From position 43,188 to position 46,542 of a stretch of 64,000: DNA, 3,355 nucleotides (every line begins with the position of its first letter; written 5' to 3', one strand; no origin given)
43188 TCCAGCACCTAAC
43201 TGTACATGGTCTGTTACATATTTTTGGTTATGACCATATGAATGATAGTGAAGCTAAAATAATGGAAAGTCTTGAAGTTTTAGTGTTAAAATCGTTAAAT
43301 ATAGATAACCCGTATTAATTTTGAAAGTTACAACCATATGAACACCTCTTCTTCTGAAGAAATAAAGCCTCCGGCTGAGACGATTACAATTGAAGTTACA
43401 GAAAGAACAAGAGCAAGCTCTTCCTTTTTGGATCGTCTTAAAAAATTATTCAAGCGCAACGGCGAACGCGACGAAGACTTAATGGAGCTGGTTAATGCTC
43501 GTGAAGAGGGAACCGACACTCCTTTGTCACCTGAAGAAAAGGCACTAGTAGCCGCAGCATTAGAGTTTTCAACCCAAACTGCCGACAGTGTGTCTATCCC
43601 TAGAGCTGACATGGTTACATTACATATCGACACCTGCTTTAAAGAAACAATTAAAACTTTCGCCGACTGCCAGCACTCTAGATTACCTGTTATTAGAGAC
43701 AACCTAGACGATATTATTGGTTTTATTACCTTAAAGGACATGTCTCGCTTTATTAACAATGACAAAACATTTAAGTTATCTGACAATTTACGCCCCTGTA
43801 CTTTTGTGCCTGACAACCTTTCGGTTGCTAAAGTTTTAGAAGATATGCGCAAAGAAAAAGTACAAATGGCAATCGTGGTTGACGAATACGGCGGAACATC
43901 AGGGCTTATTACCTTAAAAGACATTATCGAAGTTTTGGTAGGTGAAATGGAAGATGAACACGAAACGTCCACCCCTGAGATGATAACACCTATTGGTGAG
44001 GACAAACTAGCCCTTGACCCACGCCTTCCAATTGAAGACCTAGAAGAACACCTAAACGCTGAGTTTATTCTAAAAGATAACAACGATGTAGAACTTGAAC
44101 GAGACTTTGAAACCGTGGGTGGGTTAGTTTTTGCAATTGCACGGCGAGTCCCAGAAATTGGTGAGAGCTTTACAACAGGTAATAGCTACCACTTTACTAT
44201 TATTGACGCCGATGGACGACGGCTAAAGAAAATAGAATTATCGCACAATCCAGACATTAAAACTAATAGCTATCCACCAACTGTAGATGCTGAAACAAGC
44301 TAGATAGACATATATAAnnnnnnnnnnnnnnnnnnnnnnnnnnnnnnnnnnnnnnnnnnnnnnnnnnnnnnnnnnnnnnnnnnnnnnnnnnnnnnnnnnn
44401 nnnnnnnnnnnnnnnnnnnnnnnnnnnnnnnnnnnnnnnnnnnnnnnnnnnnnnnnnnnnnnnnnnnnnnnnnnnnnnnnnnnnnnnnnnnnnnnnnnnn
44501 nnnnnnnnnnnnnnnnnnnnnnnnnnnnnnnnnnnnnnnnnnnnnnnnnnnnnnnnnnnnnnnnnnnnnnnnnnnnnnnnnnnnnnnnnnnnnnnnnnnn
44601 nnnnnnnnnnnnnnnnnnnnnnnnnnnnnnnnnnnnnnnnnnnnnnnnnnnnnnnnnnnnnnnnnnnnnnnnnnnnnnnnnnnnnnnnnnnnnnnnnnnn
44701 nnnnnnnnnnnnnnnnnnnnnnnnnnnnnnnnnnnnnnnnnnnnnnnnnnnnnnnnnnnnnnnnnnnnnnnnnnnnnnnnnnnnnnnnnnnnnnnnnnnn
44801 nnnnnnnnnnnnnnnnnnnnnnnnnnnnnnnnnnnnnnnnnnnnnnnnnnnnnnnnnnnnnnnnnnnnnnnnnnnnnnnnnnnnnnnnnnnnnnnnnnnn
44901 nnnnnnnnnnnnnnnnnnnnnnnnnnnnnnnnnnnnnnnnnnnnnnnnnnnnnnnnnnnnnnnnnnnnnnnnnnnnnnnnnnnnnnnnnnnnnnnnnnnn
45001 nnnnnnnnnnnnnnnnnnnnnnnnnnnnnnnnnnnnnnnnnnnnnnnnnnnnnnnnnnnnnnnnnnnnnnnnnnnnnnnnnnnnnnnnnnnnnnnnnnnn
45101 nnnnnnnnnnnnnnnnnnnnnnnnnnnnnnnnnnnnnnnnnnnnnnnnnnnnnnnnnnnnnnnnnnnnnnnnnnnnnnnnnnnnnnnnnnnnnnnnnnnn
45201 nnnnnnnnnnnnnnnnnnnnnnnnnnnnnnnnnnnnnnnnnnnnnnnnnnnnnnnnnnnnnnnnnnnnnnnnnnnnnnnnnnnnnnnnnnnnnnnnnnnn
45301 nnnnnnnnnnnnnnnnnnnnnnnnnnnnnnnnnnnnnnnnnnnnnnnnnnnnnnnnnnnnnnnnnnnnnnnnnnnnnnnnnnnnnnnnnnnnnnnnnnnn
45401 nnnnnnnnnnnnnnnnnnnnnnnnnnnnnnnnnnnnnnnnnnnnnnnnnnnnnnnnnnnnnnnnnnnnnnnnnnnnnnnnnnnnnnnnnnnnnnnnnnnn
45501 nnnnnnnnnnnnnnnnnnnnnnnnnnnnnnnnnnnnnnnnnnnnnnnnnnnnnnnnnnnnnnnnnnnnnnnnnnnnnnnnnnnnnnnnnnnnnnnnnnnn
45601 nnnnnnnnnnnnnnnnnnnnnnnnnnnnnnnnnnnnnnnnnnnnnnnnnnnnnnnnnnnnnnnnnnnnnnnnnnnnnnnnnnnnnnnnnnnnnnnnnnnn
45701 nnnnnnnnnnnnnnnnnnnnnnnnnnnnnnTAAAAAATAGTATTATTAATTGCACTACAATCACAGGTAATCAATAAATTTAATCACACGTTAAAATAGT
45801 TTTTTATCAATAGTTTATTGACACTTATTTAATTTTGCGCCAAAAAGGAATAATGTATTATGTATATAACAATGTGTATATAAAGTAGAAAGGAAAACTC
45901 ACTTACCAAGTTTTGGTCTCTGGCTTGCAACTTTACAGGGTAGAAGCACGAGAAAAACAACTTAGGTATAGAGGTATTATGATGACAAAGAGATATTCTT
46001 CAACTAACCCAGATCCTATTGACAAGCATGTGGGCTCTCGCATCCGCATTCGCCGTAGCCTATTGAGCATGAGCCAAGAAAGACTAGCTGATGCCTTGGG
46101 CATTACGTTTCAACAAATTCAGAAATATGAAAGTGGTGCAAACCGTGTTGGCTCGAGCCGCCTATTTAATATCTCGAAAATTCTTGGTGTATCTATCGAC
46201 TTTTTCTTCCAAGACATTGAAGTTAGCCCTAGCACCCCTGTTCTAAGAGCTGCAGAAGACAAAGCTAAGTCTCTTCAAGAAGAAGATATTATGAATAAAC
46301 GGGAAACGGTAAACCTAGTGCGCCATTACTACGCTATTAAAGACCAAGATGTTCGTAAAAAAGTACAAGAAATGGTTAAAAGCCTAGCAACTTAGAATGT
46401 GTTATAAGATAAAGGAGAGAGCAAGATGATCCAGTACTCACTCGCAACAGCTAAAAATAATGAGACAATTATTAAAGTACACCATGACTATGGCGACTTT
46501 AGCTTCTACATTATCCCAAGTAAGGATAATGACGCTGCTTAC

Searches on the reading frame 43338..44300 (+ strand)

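Call 37: search_protein_families(library=pfam, proteins=[window:43338-44300:+], max_evalue=0.00001)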
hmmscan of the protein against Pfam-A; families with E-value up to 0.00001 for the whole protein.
window:43338-44300:+ (321 aa): 2 families
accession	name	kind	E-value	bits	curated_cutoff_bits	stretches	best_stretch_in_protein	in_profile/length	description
PF00571.33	CBS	-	1.7e-15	57.5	24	1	152-201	7-56/57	CBS domain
PF03471.22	CorC_HlyC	-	1.5e-13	51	27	1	219-304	3-80/81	Transporter associated domain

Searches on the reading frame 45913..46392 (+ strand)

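Call 37: search_protein_families(library=pfam, proteins=[window:45913-46392:+], max_evalue=0.00001)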
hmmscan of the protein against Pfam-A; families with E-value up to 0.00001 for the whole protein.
window:45913-46392:+ (160 aa): 1 family
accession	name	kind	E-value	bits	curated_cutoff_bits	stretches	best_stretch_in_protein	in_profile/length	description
PF01381.28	HTH_3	-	2.8e-12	46.9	23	1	45-98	2-55/55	Helix-turn-helix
